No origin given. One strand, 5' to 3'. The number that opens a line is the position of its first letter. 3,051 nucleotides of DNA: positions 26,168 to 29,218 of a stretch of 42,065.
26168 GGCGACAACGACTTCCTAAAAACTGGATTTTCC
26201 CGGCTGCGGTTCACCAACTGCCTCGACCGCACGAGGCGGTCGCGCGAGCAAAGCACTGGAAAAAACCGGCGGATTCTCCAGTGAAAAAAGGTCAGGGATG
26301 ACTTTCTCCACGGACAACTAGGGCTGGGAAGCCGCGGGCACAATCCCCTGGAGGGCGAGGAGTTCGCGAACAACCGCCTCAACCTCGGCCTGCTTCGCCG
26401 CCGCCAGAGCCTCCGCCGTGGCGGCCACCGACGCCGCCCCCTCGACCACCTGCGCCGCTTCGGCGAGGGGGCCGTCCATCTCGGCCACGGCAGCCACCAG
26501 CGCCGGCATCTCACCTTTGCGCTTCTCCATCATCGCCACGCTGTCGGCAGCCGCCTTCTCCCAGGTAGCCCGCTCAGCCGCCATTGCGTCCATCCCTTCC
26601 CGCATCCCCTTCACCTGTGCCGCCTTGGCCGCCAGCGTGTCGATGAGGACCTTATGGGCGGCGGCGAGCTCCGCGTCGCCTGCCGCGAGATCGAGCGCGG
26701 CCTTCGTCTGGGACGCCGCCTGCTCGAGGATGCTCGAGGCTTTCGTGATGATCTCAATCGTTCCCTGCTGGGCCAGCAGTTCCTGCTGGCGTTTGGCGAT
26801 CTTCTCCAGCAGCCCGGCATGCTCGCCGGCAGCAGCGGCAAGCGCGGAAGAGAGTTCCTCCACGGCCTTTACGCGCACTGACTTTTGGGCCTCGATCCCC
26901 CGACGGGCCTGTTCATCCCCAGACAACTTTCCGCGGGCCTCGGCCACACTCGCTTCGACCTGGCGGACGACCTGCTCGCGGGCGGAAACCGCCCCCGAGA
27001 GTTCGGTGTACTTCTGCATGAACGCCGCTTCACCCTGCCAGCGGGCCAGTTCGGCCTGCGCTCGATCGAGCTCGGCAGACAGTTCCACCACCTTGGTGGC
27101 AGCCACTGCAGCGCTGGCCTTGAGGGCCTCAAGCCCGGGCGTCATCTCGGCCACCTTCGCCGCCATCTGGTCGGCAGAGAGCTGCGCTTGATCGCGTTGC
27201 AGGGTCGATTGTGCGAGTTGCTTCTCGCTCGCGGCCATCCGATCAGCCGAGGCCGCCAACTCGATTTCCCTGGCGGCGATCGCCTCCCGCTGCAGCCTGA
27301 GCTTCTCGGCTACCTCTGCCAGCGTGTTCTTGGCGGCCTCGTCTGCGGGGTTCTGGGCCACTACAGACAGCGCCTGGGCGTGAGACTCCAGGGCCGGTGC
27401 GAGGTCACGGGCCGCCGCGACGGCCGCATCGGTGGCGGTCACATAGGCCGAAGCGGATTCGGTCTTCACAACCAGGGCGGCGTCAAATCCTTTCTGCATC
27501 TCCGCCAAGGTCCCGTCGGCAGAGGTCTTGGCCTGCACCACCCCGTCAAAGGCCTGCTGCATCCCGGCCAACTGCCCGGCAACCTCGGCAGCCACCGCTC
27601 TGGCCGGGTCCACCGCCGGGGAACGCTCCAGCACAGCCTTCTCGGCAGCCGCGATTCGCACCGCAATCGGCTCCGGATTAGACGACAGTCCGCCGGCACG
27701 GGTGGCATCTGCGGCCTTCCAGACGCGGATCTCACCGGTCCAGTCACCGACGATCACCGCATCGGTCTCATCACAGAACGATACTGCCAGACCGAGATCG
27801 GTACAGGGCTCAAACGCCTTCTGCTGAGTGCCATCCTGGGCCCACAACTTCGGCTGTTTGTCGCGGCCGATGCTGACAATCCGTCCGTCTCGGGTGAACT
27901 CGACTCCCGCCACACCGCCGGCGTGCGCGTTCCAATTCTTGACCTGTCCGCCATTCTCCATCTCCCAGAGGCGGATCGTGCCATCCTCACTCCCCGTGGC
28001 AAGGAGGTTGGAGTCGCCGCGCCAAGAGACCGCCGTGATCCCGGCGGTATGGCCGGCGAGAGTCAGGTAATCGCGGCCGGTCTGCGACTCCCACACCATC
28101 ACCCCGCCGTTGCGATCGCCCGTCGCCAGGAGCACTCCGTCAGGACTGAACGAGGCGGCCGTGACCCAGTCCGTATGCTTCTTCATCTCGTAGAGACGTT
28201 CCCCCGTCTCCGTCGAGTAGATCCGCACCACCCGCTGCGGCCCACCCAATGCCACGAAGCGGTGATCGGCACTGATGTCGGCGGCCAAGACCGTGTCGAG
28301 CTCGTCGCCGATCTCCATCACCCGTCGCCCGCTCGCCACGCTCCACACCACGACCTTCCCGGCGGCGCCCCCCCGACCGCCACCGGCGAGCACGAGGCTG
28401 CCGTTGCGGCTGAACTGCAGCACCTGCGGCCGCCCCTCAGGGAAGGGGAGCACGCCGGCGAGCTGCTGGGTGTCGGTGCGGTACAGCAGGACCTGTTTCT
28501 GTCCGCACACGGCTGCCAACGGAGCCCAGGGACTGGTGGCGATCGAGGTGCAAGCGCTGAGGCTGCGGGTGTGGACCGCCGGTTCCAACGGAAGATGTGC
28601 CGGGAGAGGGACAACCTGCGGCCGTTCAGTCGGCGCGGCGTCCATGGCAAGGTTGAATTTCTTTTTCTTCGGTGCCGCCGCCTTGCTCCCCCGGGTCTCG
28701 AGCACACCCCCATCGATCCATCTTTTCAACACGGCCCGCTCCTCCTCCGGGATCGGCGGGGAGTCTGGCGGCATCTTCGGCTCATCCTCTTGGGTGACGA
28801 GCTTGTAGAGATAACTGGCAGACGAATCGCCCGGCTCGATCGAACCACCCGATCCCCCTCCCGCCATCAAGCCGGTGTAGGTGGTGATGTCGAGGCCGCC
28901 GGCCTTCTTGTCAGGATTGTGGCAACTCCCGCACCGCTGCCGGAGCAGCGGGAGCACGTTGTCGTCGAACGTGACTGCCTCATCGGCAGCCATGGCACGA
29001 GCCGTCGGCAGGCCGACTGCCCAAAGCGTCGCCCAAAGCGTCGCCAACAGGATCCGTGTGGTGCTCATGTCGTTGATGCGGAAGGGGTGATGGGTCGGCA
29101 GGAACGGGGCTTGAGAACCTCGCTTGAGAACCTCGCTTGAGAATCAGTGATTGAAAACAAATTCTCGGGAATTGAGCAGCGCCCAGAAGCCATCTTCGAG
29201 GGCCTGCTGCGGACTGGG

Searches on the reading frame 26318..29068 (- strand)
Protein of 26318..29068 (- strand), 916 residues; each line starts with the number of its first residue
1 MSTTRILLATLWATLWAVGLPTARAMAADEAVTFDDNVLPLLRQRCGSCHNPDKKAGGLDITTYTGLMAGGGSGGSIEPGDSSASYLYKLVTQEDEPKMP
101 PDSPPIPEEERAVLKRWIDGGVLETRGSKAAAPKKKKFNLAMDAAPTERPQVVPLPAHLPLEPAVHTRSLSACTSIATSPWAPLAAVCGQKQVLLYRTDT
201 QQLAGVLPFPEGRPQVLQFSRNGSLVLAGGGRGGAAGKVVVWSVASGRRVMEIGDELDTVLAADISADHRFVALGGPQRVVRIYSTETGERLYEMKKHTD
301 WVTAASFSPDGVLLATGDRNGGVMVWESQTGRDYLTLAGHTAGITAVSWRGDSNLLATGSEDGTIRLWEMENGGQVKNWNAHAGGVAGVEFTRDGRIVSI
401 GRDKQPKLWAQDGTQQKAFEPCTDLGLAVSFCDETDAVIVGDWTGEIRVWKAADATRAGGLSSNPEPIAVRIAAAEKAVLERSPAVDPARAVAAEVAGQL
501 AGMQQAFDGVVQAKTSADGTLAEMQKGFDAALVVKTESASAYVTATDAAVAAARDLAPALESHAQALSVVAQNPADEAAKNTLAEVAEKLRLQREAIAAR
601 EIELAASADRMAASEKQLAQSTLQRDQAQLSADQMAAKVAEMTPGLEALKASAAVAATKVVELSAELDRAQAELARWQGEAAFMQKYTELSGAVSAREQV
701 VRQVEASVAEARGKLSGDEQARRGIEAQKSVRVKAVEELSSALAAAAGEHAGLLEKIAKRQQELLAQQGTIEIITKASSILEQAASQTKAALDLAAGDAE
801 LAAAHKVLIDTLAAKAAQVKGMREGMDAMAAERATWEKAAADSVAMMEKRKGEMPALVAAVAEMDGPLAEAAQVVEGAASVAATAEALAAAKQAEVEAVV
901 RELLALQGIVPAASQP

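Call 27: search_protein_families(library=pfam, proteins=[window:26318-29068:-], max_evalue=0.01)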
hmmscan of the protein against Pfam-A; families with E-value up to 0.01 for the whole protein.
window:26318-29068:- (916 aa): 39 families (the best 25 are shown)
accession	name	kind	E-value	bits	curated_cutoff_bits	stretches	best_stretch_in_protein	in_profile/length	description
PF25173.1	Beta-prop_WDR3_1st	-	1.3e-31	110.2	154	1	234-409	6-182/184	WDR3 first beta-propeller domain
PF25174.1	Beta-prop_THOC3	-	1.7e-30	106.4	305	2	192-336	111-250/272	THOC3 beta-propeller domain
PF00400.38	WD40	-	1.8e-25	88.7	27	2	335-368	5-38/39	WD domain, G-beta repeat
PF24807.1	WD40_CDC20-Fz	-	3.9e-24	85.9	200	1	186-383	24-222/292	CDC20/Fizzy WD40 domain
PF25175.1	Beta-prop_WDR5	-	4.1e-23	82.5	250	2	295-457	6-170/296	WDR5 beta-propeller domain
PF23414.1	Beta-prop_EML_2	-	4.5e-23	82.4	90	2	301-403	41-144/266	Echinoderm microtubule-associated protein second beta-propeller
PF24814.1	WD40_Prp19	-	2.1e-22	79.9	320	1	190-411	28-247/281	Prp19 WD40 domain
PF25047.1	Beta-prop_TEP1_2nd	-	3.2e-22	79.4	89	1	262-417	54-210/255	TEP-1 second beta-propeller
PF24817.1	WD40_WDHD1_1st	-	4.6e-22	79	109.9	1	267-381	54-168/291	WDHD1 first WD40 domain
PF25172.1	Beta-prop_WDR3_2nd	-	2.9e-18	66.5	140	1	235-453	58-289/293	WDR3 second beta-propeller domain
PF25171.1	Beta-prop_WDR36-Utp21_1st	-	1.7e-15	57.6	80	1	278-412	129-266/266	WDR36/Utp21 first beta-propeller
PF24805.1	EIF3I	-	8.5e-15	55.1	200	1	296-405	7-115/324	EIF3I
PF25391.1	WD40_Gbeta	-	1.9e-14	53.8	150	1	236-464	76-311/340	G protein beta WD-40 repeat protein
PF07635.16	PSCyt1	-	7.2e-14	52.6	22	1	46-102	1-58/59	Planctomycete cytochrome C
PF23409.1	Beta-prop_EML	-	1.1e-13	51.8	88.2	2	217-369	69-226/267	Echinoderm microtubule-associated protein first beta-propeller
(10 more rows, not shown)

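Call 28: find_homologous_proteins(query=window:26318-29068:-, max_evalue=1e-50)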
Query window:26318-29068:- (916 aa): 4763 proteins with E <= 1e-50 among 8000 candidates; the best 120 are listed.
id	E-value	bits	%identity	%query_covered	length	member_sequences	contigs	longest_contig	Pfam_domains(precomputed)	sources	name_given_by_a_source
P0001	0.0e+0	1937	100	100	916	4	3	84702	PF25168.2,PF24105.2,PF24805.2,PF24017.3,PF23342.2,PF24817.2,PF23393.3,PF23389.2,PF20426.5,PF25460.2,PF00400.39,PF23414.2,PF25178.1,PF23410.5,PF25174.2,PF24814.2,PF23381.2,PF07635.17,PF25173.2,PF23383.2,PF25171.2,PF12894.14,PF25175.2,PF24796.2,PF24780.2,PF23409.2,PF25172.2,PF24782.3,PF25391.2,PF23869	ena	-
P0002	0.0e+0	1607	82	100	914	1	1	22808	PF25168.2,PF24105.2,PF24805.2,PF24017.3,PF23342.2,PF24817.2,PF23393.3,PF23389.2,PF20426.5,PF25460.2,PF00400.39,PF23414.2,PF25178.1,PF23410.5,PF25174.2,PF24814.2,PF23381.2,PF07635.17,PF25173.2,PF23383.2,PF25171.2,PF12894.14,PF25175.2,PF24796.2,PF24780.2,PF23409.2,PF25172.2,PF24782.3,PF25391.2,PF23869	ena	-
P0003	0.0e+0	1599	81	100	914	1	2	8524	PF25168.2,PF24105.2,PF24805.2,PF24017.3,PF23342.2,PF24817.2,PF23393.3,PF23389.2,PF20426.5,PF25460.2,PF00400.39,PF23414.2,PF25178.1,PF23410.5,PF25174.2,PF24814.2,PF23381.2,PF07635.17,PF25173.2,PF23383.2,PF25171.2,PF12894.14,PF25175.2,PF24796.2,PF24780.2,PF23409.2,PF25172.2,PF24782.3,PF25391.2,PF23869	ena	-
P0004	0.0e+0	1585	81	100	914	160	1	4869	PF25168.2,PF24105.2,PF24805.2,PF25048.2,PF24017.3,PF23342.2,PF24817.2,PF23393.3,PF23389.2,PF20426.5,PF25460.2,PF00400.39,PF23414.2,PF25178.1,PF23410.5,PF25174.2,PF24814.2,PF23381.2,PF07635.17,PF25173.2,PF23383.2,PF25171.2,PF12894.14,PF25175.2,PF24796.2,PF24780.2,PF23409.2,PF25172.2,PF24782.3,PF25391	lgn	-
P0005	0.0e+0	1584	82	97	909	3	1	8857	PF25168.2,PF24105.2,PF24805.2,PF24017.3,PF23342.2,PF24817.2,PF23393.3,PF23389.2,PF20426.5,PF25460.2,PF00400.39,PF23414.2,PF25178.1,PF23410.5,PF25174.2,PF24814.2,PF23381.2,PF07635.17,PF25173.2,PF23383.2,PF25171.2,PF12894.14,PF25175.2,PF24796.2,PF24780.2,PF23409.2,PF25172.2,PF24782.3,PF25391.2,PF23869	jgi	jgi:hypothetical protein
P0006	0.0e+0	1581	80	100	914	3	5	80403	PF25168.2,PF24105.2,PF24805.2,PF24017.3,PF23342.2,PF24817.2,PF23393.3,PF23389.2,PF20426.5,PF25460.2,PF00400.39,PF23414.2,PF25178.1,PF23410.5,PF25174.2,PF24814.2,PF23381.2,PF07635.17,PF25173.2,PF23383.2,PF25171.2,PF12894.14,PF25175.2,PF24796.2,PF24780.2,PF23409.2,PF25172.2,PF24782.3,PF25391.2,PF23869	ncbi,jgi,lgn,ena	jgi:hypothetical protein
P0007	0.0e+0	1575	80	100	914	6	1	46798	PF25168.2,PF24105.2,PF24805.2,PF24017.3,PF23342.2,PF24817.2,PF23393.3,PF23389.2,PF20426.5,PF25460.2,PF00400.39,PF23414.2,PF25178.1,PF23410.5,PF25174.2,PF24814.2,PF23381.2,PF07635.17,PF25173.2,PF23383.2,PF25171.2,PF12894.14,PF25175.2,PF24796.2,PF24780.2,PF23409.2,PF25172.2,PF24782.3,PF25391.2,PF23869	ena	-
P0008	0.0e+0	1572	80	99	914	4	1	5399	PF25168.2,PF24105.2,PF24805.2,PF24017.3,PF23342.2,PF24817.2,PF23393.3,PF23389.2,PF20426.5,PF25460.2,PF00400.39,PF23414.2,PF25178.1,PF23410.5,PF25174.2,PF24814.2,PF23381.2,PF07635.17,PF25173.2,PF23383.2,PF25171.2,PF12894.14,PF25175.2,PF24796.2,PF24780.2,PF23409.2,PF25172.2,PF24782.3,PF25391.2,PF23869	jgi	-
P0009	0.0e+0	1566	79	100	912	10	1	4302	PF25168.2,PF24105.2,PF24805.2,PF25048.2,PF24017.3,PF23342.2,PF24817.2,PF23393.3,PF23389.2,PF20426.5,PF25460.2,PF00400.39,PF23414.2,PF25178.1,PF23410.5,PF25174.2,PF24814.2,PF23381.2,PF07635.17,PF25173.2,PF23383.2,PF25171.2,PF12894.14,PF25175.2,PF24796.2,PF24780.2,PF23409.2,PF25172.2,PF24782.3,PF25391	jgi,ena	jgi:hypothetical protein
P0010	0.0e+0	1553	81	97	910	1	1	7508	PF25168.2,PF24105.2,PF24805.2,PF24017.3,PF23342.2,PF24817.2,PF23393.3,PF23389.2,PF24797.2,PF20426.5,PF25460.2,PF00400.39,PF23414.2,PF25178.1,PF23410.5,PF25174.2,PF24814.2,PF23381.2,PF07635.17,PF25173.2,PF23383.2,PF25171.2,PF12894.14,PF25175.2,PF24796.2,PF24780.2,PF23409.2,PF25172.2,PF24782.3,PF25391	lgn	-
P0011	0.0e+0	1546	79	99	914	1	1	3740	PF25168.2,PF24105.2,PF24805.2,PF25048.2,PF24017.3,PF23342.2,PF23760.2,PF24817.2,PF23393.3,PF23389.2,PF24797.2,PF20426.5,PF25460.2,PF00400.39,PF23414.2,PF25178.1,PF23410.5,PF25174.2,PF24814.2,PF23381.2,PF07635.17,PF25173.2,PF23383.2,PF25171.2,PF12894.14,PF25175.2,PF24796.2,PF24780.2,PF23409.2,PF25172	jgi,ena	-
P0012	0.0e+0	1546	82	96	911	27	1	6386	PF25168.2,PF24105.2,PF24805.2,PF24017.3,PF23342.2,PF24817.2,PF23393.3,PF23389.2,PF24797.2,PF20426.5,PF25460.2,PF00400.39,PF23414.2,PF25178.1,PF23410.5,PF25174.2,PF24814.2,PF23381.2,PF07635.17,PF25173.2,PF23383.2,PF25171.2,PF12894.14,PF25175.2,PF24796.2,PF24780.2,PF23409.2,PF25172.2,PF24782.3,PF25391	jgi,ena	-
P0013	0.0e+0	1533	78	100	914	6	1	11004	PF25168.2,PF24105.2,PF24805.2,PF24017.3,PF23342.2,PF24817.2,PF23393.3,PF23389.2,PF20426.5,PF25460.2,PF00400.39,PF23414.2,PF25178.1,PF23410.5,PF25174.2,PF24814.2,PF23381.2,PF07635.17,PF25173.2,PF23383.2,PF25171.2,PF12894.14,PF25175.2,PF24796.2,PF24780.2,PF23409.2,PF25172.2,PF24782.3,PF25391.2,PF23869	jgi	-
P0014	0.0e+0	1529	77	100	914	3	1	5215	PF25168.2,PF24105.2,PF24805.2,PF24017.3,PF23342.2,PF24817.2,PF23393.3,PF23389.2,PF20426.5,PF25460.2,PF00400.39,PF23414.2,PF25178.1,PF23410.5,PF25174.2,PF24814.2,PF23381.2,PF07635.17,PF25173.2,PF23383.2,PF25171.2,PF12894.14,PF25175.2,PF24796.2,PF24780.2,PF23409.2,PF25172.2,PF24782.3,PF25391.2,PF23869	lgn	-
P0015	0.0e+0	1478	75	100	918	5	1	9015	PF25168.2,PF24105.2,PF24805.2,PF24017.3,PF23342.2,PF24817.2,PF23393.3,PF23389.2,PF20426.5,PF25460.2,PF00400.39,PF23414.2,PF25178.1,PF23410.5,PF25174.2,PF24814.2,PF23381.2,PF07635.17,PF25173.2,PF23383.2,PF25171.2,PF12894.14,PF25175.2,PF24796.2,PF21031.3,PF24780.2,PF23409.2,PF25172.2,PF24782.3,PF25391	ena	-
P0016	0.0e+0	1452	74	100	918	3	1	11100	PF25168.2,PF24105.2,PF24805.2,PF24017.3,PF23342.2,PF24817.2,PF23393.3,PF23389.2,PF20426.5,PF23341.2,PF25460.2,PF00400.39,PF23414.2,PF25178.1,PF23410.5,PF25174.2,PF24814.2,PF23381.2,PF07635.17,PF25173.2,PF23383.2,PF25171.2,PF12894.14,PF25175.2,PF24796.2,PF24780.2,PF23409.2,PF25172.2,PF24782.3,PF25391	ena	-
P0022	0.0e+0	1174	63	97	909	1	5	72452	PF25168.2,PF24105.2,PF24805.2,PF24017.3,PF23342.2,PF24817.2,PF23393.3,PF23389.2,PF20426.5,PF25460.2,PF00400.39,PF23414.2,PF25178.1,PF23410.5,PF25174.2,PF24814.2,PF23381.2,PF07635.17,PF25173.2,PF23383.2,PF25171.2,PF12894.14,PF25175.2,PF24796.2,PF24780.2,PF23409.2,PF25172.2,PF24782.3,PF25391.2,PF23869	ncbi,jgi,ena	jgi:hypothetical protein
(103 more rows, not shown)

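Call 29: find_encoding_contigs(protein=P0002, flank=2500, max_places=2)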
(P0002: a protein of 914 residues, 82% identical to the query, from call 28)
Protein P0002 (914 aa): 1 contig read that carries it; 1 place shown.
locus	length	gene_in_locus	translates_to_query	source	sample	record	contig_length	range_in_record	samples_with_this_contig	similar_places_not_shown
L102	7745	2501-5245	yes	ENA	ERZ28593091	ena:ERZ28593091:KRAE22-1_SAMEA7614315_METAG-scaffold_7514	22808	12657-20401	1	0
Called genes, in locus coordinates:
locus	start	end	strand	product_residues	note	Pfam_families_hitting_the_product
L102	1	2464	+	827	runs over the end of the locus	PF07583:PSCyt2, PF07587:PSD1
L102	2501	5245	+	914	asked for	PF07635:PSCyt1, PF23414:Beta-prop_EML_2, PF24814:WD40_Prp19, PF25174:Beta-prop_THOC3, PF24807:WD40_CDC20-Fz, PF23409:Beta-prop_EML, PF25168:Beta-prop_WDR36-Utp21_2nd, PF25173:Beta-prop_WDR3_1st, +28 more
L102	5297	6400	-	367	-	PF00383:dCMP_cyt_deam_1, PF01872:RibD_C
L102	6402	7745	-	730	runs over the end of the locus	-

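Call 30: find_encoding_contigs(protein=P0006, flank=2500, max_places=2)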
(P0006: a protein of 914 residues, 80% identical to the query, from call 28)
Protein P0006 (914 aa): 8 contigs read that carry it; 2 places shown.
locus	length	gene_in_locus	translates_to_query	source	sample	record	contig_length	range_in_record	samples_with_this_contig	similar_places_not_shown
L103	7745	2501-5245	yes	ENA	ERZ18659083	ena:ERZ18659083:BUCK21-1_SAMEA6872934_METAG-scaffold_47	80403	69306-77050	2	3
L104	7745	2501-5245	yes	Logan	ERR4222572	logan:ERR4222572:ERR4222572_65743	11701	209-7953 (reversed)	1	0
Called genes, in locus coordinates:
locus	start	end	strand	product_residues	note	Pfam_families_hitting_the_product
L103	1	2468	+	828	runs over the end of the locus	PF07583:PSCyt2, PF07587:PSD1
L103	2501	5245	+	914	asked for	PF07635:PSCyt1, PF23414:Beta-prop_EML_2, PF24814:WD40_Prp19, PF25174:Beta-prop_THOC3, PF24807:WD40_CDC20-Fz, PF23409:Beta-prop_EML, PF25168:Beta-prop_WDR36-Utp21_2nd, PF25173:Beta-prop_WDR3_1st, +28 more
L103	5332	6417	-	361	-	PF00383:dCMP_cyt_deam_1, PF01872:RibD_C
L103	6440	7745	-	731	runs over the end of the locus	-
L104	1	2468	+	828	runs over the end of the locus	PF07583:PSCyt2, PF07587:PSD1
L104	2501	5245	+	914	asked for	PF07635:PSCyt1, PF23414:Beta-prop_EML_2, PF24814:WD40_Prp19, PF25174:Beta-prop_THOC3, PF24807:WD40_CDC20-Fz, PF23409:Beta-prop_EML, PF25168:Beta-prop_WDR36-Utp21_2nd, PF25173:Beta-prop_WDR3_1st, +28 more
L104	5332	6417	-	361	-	PF00383:dCMP_cyt_deam_1, PF01872:RibD_C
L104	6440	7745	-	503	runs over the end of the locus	?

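Call 31: find_encoding_contigs(protein=P0016, flank=2500, max_places=2)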
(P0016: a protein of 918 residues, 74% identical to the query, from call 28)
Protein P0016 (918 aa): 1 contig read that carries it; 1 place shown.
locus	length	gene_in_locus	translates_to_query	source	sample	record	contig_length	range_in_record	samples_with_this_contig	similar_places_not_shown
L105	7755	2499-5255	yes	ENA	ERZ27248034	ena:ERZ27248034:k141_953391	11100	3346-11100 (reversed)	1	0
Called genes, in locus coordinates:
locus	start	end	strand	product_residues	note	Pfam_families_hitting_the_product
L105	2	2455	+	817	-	?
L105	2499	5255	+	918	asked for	PF07635:PSCyt1, PF24814:WD40_Prp19, PF25174:Beta-prop_THOC3, PF23409:Beta-prop_EML, PF24807:WD40_CDC20-Fz, PF25168:Beta-prop_WDR36-Utp21_2nd, PF24105:Beta-prop_CAF1B_HIR1, PF24796:WDR55, +29 more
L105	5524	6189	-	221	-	-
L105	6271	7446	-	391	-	PF00383:dCMP_cyt_deam_1, PF01872:RibD_C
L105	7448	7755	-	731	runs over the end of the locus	PF13432:TPR_16 (weak)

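Call 32: find_encoding_contigs(protein=P0022, flank=2500, max_places=2)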
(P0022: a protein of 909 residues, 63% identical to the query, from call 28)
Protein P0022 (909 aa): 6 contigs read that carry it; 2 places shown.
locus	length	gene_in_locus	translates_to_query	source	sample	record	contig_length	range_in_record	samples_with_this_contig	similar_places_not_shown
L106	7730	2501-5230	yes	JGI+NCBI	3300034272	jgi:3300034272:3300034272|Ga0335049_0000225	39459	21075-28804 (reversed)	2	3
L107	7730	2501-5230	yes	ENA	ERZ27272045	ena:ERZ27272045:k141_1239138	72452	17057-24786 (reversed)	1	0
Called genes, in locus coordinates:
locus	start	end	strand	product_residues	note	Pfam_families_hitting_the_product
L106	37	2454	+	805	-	PF07583:PSCyt2, PF07587:PSD1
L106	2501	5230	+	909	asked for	PF07635:PSCyt1, PF23414:Beta-prop_EML_2, PF25174:Beta-prop_THOC3, PF25391:WD40_Gbeta, PF24807:WD40_CDC20-Fz, PF23381:Beta-prop_IFT122_1st, PF23414:Beta-prop_EML_2, PF24814:WD40_Prp19, +31 more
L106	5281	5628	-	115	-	-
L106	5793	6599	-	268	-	PF04337:DUF480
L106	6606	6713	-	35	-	-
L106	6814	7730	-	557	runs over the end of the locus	PF12831:FAD_oxidored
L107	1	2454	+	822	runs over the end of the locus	PF07583:PSCyt2, PF07587:PSD1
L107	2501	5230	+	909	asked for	PF07635:PSCyt1, PF23414:Beta-prop_EML_2, PF25174:Beta-prop_THOC3, PF25391:WD40_Gbeta, PF24807:WD40_CDC20-Fz, PF23381:Beta-prop_IFT122_1st, PF23414:Beta-prop_EML_2, PF24814:WD40_Prp19, +31 more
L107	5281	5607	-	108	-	-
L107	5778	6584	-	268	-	PF04337:DUF480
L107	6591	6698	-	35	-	-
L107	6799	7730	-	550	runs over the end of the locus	PF12831:FAD_oxidored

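Call 44: find_encoding_contigs(protein=P0001, flank=3000, max_places=6)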
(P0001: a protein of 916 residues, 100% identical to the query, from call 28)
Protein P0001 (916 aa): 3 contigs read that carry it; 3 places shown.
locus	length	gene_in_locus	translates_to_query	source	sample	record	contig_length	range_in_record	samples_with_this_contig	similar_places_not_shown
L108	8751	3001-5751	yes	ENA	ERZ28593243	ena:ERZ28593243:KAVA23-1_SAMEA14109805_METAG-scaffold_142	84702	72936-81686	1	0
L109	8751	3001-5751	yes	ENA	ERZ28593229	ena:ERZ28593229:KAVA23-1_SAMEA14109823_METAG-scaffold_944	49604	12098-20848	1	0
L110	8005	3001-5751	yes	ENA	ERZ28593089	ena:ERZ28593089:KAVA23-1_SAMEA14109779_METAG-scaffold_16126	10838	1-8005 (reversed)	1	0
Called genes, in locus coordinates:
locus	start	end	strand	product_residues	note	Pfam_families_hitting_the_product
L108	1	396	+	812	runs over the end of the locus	PF04151:PPC (weak)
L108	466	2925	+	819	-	PF07583:PSCyt2, PF07587:PSD1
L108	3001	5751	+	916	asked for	PF07635:PSCyt1, PF24814:WD40_Prp19, PF25174:Beta-prop_THOC3, PF23409:Beta-prop_EML, PF23414:Beta-prop_EML_2, PF24807:WD40_CDC20-Fz, PF25391:WD40_Gbeta, PF23383:Beta-prop_IFT140_1st, +28 more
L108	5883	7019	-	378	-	PF00383:dCMP_cyt_deam_1, PF14437:MafB19-deam (faint), PF01872:RibD_C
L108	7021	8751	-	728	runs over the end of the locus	-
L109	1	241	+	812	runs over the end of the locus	PF04151:PPC (weak)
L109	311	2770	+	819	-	PF07583:PSCyt2, PF07587:PSD1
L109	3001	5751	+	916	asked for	PF07635:PSCyt1, PF24814:WD40_Prp19, PF25174:Beta-prop_THOC3, PF23409:Beta-prop_EML, PF23414:Beta-prop_EML_2, PF24807:WD40_CDC20-Fz, PF25391:WD40_Gbeta, PF23383:Beta-prop_IFT140_1st, +28 more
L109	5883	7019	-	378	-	PF00383:dCMP_cyt_deam_1, PF14437:MafB19-deam (faint), PF01872:RibD_C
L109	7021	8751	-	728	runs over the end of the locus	-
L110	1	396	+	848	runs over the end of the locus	PF04151:PPC (weak)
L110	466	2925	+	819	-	PF07583:PSCyt2, PF07587:PSD1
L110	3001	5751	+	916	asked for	PF07635:PSCyt1, PF24814:WD40_Prp19, PF25174:Beta-prop_THOC3, PF23409:Beta-prop_EML, PF23414:Beta-prop_EML_2, PF24807:WD40_CDC20-Fz, PF25391:WD40_Gbeta, PF23383:Beta-prop_IFT140_1st, +28 more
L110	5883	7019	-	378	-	PF00383:dCMP_cyt_deam_1, PF14437:MafB19-deam (faint), PF01872:RibD_C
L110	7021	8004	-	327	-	?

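Call 45: list_cluster_members(proteins=[P0001])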
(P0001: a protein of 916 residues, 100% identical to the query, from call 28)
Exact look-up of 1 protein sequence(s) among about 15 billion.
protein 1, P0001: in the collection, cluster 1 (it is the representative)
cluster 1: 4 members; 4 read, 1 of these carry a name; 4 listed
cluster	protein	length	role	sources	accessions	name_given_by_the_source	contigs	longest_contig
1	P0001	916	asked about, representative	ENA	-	-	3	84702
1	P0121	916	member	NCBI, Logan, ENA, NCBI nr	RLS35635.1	MAG: hypothetical protein DWH79_01655 [Planctomycetota bacterium]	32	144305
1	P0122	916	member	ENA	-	-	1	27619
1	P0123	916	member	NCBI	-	-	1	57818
